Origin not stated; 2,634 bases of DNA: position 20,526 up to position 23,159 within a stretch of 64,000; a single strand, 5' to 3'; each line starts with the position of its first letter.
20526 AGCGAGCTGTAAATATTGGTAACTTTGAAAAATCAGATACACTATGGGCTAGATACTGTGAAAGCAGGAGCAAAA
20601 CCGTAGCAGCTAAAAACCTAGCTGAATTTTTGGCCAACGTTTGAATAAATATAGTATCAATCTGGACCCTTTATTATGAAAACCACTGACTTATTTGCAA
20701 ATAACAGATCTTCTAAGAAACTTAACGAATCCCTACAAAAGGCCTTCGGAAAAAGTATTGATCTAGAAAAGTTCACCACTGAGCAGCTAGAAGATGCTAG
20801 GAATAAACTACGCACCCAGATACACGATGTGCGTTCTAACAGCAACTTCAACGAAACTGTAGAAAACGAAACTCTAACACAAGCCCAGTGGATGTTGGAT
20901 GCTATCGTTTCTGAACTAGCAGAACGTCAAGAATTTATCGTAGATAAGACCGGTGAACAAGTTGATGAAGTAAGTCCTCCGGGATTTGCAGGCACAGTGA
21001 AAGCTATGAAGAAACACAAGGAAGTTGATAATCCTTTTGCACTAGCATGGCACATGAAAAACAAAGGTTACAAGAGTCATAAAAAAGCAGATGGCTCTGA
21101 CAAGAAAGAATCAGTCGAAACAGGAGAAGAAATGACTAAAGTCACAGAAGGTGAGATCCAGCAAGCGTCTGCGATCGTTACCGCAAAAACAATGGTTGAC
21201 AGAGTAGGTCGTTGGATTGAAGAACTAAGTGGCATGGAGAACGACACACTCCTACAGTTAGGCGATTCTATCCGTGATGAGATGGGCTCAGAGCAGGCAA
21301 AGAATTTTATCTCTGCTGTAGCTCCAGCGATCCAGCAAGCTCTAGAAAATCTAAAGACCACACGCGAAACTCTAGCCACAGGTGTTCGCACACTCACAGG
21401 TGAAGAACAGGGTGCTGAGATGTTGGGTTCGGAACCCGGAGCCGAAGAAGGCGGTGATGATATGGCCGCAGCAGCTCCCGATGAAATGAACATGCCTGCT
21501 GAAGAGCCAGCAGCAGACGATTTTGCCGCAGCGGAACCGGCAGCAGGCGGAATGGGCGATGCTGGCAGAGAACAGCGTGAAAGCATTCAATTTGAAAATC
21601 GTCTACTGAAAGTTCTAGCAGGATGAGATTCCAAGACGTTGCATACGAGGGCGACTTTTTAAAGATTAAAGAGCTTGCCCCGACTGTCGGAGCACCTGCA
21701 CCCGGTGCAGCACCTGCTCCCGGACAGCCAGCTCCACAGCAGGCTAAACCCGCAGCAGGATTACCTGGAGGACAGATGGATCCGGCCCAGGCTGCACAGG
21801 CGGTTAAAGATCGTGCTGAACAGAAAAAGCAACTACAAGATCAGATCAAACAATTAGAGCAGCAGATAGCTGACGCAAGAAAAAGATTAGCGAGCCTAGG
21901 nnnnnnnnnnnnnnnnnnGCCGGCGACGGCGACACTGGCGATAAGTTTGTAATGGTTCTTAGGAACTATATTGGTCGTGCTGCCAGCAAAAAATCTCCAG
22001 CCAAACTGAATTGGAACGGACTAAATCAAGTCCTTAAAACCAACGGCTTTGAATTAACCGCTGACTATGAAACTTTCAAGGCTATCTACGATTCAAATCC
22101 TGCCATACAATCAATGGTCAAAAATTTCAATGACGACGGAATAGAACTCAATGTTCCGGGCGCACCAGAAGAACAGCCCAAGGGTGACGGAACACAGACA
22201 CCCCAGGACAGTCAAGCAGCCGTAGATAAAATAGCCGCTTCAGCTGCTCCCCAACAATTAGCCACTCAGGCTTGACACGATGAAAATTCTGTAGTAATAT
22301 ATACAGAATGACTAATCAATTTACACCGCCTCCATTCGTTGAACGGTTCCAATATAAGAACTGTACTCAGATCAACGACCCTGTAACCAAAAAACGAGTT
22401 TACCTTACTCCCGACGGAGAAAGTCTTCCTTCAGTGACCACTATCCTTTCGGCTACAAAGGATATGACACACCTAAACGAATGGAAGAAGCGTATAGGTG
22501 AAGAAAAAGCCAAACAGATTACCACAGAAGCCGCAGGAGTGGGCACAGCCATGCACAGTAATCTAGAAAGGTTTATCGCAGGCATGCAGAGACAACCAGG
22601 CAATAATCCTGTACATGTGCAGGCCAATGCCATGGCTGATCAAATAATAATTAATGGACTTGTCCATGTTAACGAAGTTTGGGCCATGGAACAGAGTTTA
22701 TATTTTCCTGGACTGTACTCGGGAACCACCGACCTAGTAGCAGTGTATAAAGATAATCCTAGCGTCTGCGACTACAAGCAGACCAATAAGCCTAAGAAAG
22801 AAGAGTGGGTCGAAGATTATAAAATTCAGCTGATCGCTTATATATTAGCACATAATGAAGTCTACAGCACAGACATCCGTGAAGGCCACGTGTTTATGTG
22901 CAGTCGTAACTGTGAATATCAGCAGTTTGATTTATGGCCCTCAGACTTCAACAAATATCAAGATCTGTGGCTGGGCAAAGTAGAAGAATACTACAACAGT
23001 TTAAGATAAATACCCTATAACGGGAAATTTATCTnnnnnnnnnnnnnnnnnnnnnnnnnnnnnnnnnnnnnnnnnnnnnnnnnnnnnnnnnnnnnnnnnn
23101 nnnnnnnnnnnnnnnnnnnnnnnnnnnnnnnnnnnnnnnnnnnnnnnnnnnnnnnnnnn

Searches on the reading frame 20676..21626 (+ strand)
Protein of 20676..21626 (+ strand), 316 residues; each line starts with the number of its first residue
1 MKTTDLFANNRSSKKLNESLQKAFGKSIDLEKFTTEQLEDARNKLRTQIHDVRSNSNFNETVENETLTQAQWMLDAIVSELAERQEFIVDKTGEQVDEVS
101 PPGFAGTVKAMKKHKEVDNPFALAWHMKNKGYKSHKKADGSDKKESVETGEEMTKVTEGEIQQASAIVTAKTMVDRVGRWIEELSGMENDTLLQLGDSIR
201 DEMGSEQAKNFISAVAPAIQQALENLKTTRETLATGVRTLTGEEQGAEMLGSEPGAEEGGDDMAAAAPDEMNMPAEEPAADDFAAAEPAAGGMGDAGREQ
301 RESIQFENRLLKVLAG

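Call 23: search_protein_families(library=pfam, proteins=[window:20676-21626:+], max_evalue=0.01)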
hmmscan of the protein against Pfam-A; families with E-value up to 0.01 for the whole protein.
window:20676-21626:+ (316 aa): 0 families

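Call 56: search_protein_families(library=phrogs, proteins=[window:20676-21626:+], max_evalue=0.00001)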
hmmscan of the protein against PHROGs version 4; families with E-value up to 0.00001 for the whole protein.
window:20676-21626:+ (316 aa): 1 family
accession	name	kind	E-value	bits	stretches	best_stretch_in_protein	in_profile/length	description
phrog_14154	-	head and packaging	5.1e-12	46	1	152-308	33-192/771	virion structural protein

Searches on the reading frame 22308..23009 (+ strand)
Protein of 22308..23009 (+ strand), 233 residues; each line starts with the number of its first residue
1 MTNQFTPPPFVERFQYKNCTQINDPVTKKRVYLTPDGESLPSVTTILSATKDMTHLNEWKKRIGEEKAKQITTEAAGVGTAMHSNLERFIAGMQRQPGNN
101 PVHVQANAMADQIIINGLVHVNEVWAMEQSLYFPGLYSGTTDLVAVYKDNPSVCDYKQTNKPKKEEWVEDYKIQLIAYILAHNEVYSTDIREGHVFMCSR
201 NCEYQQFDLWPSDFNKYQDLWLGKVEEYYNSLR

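Call 56: search_protein_families(library=phrogs, proteins=[window:22308-23009:+], max_evalue=0.00001)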
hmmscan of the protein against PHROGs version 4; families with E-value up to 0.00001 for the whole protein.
window:22308-23009:+ (233 aa): 2 families
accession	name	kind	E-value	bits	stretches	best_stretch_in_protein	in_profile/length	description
phrog_298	-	DNA, RNA and nucleotide metabolism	8.6e-50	170.7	1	27-230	53-259/293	exonuclease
phrog_1706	-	DNA, RNA and nucleotide metabolism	1e-06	29.5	1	69-230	78-218/293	CRISPR/Cas system associated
